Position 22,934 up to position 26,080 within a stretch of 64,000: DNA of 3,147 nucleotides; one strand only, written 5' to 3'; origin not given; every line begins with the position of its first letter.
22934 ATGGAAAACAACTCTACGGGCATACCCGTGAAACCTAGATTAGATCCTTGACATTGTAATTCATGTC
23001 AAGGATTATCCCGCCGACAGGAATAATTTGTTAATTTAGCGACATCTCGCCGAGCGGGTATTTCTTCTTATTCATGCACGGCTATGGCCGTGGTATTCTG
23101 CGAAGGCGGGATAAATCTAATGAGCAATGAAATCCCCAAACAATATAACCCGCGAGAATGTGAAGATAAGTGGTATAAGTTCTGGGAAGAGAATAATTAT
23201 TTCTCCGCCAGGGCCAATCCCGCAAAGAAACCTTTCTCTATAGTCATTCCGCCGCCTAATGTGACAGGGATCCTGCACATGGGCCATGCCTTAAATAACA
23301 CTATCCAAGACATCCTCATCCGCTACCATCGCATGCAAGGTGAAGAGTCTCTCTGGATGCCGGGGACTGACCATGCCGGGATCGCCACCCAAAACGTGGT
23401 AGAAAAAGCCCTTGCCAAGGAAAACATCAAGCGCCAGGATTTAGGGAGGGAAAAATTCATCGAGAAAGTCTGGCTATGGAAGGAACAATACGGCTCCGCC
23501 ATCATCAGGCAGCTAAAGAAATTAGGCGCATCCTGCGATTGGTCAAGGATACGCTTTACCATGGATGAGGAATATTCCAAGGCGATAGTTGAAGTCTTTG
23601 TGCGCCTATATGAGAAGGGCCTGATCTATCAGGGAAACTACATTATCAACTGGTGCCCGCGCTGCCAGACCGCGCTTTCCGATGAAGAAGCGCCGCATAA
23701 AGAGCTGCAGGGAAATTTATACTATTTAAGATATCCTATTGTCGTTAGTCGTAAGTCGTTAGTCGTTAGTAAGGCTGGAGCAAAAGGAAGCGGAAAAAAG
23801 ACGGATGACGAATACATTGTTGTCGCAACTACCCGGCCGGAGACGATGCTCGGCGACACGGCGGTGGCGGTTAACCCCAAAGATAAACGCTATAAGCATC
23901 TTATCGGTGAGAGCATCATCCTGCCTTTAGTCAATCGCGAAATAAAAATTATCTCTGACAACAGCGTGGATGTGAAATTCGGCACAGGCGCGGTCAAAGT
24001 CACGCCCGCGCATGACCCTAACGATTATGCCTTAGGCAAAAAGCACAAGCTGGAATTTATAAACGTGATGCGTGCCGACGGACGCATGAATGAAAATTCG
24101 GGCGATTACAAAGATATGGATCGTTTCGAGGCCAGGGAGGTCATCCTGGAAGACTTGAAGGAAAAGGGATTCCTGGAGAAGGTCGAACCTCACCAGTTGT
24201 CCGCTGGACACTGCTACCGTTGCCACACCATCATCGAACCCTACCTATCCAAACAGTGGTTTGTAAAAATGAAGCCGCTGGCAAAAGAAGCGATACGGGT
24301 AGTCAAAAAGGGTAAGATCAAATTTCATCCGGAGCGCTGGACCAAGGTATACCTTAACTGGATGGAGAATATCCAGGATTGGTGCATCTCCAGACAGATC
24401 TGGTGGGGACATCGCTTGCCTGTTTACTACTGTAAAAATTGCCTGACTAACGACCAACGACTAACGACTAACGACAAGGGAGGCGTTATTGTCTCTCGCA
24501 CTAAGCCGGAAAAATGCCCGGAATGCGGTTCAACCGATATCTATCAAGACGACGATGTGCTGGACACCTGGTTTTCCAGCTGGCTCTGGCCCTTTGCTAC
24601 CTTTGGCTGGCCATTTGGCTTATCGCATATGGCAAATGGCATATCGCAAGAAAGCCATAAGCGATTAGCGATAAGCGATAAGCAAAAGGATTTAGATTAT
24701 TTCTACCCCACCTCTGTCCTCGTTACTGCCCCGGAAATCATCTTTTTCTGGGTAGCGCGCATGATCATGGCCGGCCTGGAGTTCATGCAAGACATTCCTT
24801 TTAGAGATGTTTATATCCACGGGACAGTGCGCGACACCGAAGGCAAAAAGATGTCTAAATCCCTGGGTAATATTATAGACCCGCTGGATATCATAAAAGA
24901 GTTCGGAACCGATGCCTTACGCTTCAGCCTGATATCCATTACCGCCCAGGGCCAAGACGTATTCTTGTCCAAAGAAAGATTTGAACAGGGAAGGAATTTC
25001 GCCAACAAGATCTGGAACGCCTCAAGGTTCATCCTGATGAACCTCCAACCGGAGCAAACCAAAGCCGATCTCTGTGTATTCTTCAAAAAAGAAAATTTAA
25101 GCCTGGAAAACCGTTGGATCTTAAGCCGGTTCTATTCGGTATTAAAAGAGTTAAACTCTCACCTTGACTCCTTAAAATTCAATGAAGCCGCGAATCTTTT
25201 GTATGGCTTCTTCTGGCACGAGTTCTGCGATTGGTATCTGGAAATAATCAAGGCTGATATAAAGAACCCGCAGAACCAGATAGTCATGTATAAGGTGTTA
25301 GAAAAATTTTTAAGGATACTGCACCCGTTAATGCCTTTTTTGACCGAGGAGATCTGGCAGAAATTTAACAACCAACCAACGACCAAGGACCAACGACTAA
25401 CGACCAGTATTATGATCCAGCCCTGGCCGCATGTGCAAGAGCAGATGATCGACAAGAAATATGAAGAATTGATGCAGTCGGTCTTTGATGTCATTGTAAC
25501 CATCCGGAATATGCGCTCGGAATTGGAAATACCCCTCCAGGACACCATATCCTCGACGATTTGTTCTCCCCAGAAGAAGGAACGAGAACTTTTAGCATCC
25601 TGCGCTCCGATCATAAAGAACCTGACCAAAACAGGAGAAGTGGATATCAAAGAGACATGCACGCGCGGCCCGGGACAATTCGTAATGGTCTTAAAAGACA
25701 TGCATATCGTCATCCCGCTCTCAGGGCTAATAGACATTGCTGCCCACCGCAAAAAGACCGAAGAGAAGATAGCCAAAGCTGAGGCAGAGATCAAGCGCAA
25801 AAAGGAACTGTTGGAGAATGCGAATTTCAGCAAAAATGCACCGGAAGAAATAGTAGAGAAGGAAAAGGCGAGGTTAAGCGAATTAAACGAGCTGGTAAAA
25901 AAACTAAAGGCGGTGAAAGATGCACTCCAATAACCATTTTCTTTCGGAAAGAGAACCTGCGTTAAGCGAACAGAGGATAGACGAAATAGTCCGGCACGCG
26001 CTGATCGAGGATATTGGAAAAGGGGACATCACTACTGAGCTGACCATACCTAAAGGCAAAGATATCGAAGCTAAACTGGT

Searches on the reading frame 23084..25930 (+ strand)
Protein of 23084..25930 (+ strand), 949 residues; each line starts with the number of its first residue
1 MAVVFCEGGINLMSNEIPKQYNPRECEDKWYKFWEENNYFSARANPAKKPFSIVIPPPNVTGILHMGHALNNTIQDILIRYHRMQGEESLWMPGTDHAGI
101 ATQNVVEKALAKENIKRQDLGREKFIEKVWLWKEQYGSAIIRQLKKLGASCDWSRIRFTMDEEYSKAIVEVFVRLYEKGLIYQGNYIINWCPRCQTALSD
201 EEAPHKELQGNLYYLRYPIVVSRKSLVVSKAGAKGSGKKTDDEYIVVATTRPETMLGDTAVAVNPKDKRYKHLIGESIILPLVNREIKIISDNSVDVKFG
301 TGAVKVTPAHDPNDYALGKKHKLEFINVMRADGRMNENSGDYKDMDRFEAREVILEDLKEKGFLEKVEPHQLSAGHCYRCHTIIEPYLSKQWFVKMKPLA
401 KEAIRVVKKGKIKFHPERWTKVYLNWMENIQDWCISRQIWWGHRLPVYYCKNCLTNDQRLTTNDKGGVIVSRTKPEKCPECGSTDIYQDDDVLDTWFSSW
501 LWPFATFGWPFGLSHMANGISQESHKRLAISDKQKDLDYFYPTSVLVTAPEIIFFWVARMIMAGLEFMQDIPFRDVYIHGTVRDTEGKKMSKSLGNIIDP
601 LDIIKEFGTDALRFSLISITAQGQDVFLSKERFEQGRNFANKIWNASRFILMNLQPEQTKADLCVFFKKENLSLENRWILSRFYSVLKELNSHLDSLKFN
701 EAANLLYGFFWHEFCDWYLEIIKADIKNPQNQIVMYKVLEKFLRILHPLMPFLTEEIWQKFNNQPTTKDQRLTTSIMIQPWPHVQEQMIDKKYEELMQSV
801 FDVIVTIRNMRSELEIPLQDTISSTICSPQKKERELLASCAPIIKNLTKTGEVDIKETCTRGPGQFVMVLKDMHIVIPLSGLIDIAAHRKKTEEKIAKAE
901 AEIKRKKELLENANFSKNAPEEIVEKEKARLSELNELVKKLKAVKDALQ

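Call 102: search_protein_families(library=pfam, proteins=[window:23084-25930:+], max_evalue=0.00001)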
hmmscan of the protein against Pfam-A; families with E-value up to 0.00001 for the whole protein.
window:23084-25930:+ (949 aa): 6 families
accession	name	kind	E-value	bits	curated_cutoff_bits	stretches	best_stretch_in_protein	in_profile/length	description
PF00133.28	tRNA-synt_1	-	1.5e-140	469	22.7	1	29-627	1-412/414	tRNA synthetases class I (I, L, M and V)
PF08264.19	Anticodon_1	-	1e-39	136.2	25.1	1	676-822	1-144/148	Anticodon-binding domain of tRNA ligase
PF09334.17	tRNA-synt_1g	-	4.4e-28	98.6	20.1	3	58-202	8-134/391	tRNA synthetases class I (M)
PF13603.12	tRNA-synt_1_2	-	1.8e-09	37.8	25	1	275-336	86-147/185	Leucyl-tRNA synthetase, editing domain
PF01406.26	tRNA-synt_1e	-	1.4e-07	31.7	27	0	568-619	232-283/301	tRNA synthetases class I (C) catalytic domain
PF10458.14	Val_tRNA-synt_C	-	2.4e-07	31.4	25.9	1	884-944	1-61/66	Valyl tRNA synthetase tRNA binding arm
